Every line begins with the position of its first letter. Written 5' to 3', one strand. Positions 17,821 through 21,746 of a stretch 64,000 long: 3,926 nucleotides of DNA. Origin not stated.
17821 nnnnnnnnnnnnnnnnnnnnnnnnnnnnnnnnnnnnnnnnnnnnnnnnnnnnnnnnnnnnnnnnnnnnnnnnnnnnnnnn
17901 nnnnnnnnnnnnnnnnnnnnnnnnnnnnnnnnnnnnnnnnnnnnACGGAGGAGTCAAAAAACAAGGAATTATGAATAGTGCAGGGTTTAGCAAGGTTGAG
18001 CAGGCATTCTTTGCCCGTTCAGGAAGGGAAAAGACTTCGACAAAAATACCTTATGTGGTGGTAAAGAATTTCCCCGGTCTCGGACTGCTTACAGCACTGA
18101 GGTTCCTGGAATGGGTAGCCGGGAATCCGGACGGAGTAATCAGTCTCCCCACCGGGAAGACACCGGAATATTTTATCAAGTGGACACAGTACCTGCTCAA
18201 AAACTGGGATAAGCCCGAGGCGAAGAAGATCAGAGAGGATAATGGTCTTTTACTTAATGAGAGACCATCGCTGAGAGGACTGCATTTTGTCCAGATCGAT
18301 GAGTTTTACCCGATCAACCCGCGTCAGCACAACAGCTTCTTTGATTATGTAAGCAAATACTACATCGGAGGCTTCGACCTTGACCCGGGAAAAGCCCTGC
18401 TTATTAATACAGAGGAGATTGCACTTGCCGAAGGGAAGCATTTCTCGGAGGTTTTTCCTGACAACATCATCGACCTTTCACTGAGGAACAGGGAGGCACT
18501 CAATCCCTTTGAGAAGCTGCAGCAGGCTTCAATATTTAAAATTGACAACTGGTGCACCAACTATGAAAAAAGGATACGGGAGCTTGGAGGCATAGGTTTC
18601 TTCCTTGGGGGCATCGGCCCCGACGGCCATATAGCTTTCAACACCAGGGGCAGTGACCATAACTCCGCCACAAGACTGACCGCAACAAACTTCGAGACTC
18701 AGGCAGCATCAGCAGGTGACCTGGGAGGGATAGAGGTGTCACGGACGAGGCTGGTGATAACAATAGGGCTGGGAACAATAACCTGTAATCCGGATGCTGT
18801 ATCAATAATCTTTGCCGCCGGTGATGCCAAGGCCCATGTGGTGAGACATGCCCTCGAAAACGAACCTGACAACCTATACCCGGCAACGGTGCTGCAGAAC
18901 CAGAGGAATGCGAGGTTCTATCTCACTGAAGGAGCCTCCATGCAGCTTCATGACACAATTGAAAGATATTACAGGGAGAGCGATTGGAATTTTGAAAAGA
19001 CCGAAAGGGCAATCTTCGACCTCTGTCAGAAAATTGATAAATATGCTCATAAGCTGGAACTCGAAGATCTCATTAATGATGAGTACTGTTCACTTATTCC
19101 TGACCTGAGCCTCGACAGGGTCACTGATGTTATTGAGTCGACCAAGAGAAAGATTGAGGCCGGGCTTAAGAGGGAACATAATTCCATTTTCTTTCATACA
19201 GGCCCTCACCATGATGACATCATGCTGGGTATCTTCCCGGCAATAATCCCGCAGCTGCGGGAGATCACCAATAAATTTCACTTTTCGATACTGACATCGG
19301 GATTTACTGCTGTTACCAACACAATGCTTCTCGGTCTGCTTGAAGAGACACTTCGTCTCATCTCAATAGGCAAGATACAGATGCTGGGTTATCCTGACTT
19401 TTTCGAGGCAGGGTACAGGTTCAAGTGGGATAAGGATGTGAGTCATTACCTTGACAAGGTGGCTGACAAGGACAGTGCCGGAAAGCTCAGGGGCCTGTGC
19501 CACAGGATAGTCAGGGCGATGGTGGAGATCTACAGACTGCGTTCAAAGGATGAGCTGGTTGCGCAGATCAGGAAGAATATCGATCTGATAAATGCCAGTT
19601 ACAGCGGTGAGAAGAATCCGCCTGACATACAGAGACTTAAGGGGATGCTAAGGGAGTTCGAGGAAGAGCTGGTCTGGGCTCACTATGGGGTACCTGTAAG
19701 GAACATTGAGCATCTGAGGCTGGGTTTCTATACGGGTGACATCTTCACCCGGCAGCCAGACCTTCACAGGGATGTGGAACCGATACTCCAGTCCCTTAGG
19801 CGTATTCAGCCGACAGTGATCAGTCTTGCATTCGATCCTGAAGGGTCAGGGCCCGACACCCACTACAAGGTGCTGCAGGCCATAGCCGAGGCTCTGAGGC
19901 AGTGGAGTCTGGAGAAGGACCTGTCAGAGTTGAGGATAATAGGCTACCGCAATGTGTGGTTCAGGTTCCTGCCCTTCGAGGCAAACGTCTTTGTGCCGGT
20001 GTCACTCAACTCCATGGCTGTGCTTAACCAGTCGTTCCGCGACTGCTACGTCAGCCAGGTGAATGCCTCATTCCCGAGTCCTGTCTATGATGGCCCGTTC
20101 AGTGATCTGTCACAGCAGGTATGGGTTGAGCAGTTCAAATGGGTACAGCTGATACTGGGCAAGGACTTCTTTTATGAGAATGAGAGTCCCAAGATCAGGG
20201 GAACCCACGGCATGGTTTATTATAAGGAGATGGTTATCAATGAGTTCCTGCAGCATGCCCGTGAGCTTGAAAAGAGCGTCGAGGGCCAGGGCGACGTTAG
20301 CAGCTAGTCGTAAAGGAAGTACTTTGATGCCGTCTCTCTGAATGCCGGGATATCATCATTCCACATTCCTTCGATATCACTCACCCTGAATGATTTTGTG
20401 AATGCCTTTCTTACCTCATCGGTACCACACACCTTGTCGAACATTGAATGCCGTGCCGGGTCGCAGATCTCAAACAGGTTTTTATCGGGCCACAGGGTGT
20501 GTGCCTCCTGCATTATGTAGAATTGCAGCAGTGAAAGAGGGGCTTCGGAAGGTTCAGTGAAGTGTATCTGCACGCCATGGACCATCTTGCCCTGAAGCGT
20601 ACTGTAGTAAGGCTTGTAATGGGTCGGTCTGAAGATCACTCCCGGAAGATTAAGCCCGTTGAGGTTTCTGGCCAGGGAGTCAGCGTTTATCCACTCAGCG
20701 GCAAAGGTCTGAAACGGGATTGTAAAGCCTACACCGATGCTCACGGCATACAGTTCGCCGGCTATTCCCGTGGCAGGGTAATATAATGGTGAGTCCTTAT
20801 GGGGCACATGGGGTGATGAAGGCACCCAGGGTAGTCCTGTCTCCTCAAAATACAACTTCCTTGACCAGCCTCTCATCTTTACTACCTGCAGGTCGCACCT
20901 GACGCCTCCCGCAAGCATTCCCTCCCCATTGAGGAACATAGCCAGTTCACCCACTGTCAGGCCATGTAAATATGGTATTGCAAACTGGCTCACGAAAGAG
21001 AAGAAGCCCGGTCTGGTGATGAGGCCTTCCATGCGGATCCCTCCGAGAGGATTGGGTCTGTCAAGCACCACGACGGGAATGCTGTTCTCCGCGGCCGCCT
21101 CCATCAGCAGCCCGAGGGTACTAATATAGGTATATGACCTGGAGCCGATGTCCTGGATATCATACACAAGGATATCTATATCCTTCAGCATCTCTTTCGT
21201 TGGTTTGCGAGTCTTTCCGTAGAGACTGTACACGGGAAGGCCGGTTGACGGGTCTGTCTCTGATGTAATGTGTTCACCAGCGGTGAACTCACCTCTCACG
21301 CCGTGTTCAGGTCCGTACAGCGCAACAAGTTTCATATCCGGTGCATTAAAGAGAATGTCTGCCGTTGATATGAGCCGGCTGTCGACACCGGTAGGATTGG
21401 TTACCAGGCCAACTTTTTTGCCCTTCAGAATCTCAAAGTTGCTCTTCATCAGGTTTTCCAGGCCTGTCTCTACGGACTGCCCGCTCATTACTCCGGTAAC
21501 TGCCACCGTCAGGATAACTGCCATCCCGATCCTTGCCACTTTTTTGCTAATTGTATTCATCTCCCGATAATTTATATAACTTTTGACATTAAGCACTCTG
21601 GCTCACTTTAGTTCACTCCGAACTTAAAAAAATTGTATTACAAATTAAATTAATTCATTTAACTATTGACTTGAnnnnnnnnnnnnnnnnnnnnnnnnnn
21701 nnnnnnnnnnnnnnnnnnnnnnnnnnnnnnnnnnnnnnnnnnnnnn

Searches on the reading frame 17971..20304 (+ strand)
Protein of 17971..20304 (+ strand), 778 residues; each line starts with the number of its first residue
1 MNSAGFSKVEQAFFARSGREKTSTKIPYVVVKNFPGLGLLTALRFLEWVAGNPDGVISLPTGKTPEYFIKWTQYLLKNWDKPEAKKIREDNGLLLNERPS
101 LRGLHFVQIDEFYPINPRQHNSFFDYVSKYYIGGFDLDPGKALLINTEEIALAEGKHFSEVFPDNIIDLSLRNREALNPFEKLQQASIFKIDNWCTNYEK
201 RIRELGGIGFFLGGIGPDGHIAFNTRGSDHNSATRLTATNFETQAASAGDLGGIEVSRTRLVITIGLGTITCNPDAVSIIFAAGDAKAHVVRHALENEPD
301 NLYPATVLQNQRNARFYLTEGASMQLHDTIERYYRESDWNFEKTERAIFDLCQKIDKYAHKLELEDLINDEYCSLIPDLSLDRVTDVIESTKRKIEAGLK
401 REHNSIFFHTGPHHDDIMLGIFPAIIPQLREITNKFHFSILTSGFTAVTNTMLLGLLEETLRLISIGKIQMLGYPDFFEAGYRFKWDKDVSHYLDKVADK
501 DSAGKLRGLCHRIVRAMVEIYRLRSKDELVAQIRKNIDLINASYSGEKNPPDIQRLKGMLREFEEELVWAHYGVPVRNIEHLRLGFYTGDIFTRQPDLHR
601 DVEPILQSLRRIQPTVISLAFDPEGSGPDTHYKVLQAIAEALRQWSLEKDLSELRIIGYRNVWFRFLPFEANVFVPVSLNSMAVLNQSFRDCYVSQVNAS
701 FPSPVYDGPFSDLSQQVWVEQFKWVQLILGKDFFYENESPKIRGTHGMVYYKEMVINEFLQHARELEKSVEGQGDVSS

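Call 9: search_protein_families(library=pfam, proteins=[window:17971-20304:+], max_evalue=0.00001)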
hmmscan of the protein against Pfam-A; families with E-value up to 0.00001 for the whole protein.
window:17971-20304:+ (778 aa): 0 families

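Call 67: search_protein_families(library=ncbifam, proteins=[window:17971-20304:+], max_evalue=0.001)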
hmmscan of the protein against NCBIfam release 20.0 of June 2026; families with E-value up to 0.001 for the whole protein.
window:17971-20304:+ (778 aa): 6 families
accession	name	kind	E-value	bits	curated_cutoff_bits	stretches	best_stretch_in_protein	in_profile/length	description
NF002557.0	PRK02122.1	subfamily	8.9e-54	182.7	384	2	190-378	142-328/653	glucosamine-6-phosphate deaminase-like protein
TIGR00502.1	nagB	equivalog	3.8e-24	85.4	236.9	1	190-336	113-257/259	glucosamine-6-phosphate deaminase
NF001684.0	PRK00443.1-4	subfamily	1.1e-22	80.8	326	1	189-337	107-250/260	glucosamine-6-phosphate deaminase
NF001685.0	PRK00443.1-5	equivalog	6.1e-18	65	513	1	187-337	110-258/266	glucosamine-6-phosphate deaminase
NF001682.0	PRK00443.1-1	equivalog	5.3e-08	32.6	528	1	192-315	104-223/262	glucosamine-6-phosphate deaminase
NF009022.0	PRK12358.1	equivalog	3.5e-07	30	247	1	189-326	101-237/239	glucosamine-6-phosphate deaminase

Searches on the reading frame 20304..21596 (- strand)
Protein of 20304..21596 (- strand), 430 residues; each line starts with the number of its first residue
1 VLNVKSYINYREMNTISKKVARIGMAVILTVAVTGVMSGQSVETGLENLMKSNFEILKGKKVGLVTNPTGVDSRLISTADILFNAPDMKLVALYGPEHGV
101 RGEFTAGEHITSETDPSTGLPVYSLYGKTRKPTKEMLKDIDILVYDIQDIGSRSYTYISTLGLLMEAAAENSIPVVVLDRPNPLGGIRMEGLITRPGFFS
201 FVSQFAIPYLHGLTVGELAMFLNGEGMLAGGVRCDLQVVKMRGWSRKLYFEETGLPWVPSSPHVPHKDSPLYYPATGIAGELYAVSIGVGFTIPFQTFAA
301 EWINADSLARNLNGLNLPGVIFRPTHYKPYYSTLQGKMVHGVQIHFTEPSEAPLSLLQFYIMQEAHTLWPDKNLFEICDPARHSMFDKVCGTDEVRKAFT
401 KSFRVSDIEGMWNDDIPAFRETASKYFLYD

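Call 9: search_protein_families(library=pfam, proteins=[window:20304-21596:-], max_evalue=0.00001)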
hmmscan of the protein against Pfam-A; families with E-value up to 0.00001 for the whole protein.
window:20304-21596:- (430 aa): 2 families
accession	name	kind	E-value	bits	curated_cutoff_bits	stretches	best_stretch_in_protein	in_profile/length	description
PF07075.17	NamZ_N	-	6.1e-83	277.6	26.9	1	62-267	1-202/203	Exo-beta-N-acetylmuramidase NamZ, N-terminal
PF20732.2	NamZ_C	-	1.3e-38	133.6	25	1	271-429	1-152/152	Exo-beta-N-acetylmuramidase NamZ, C-terminal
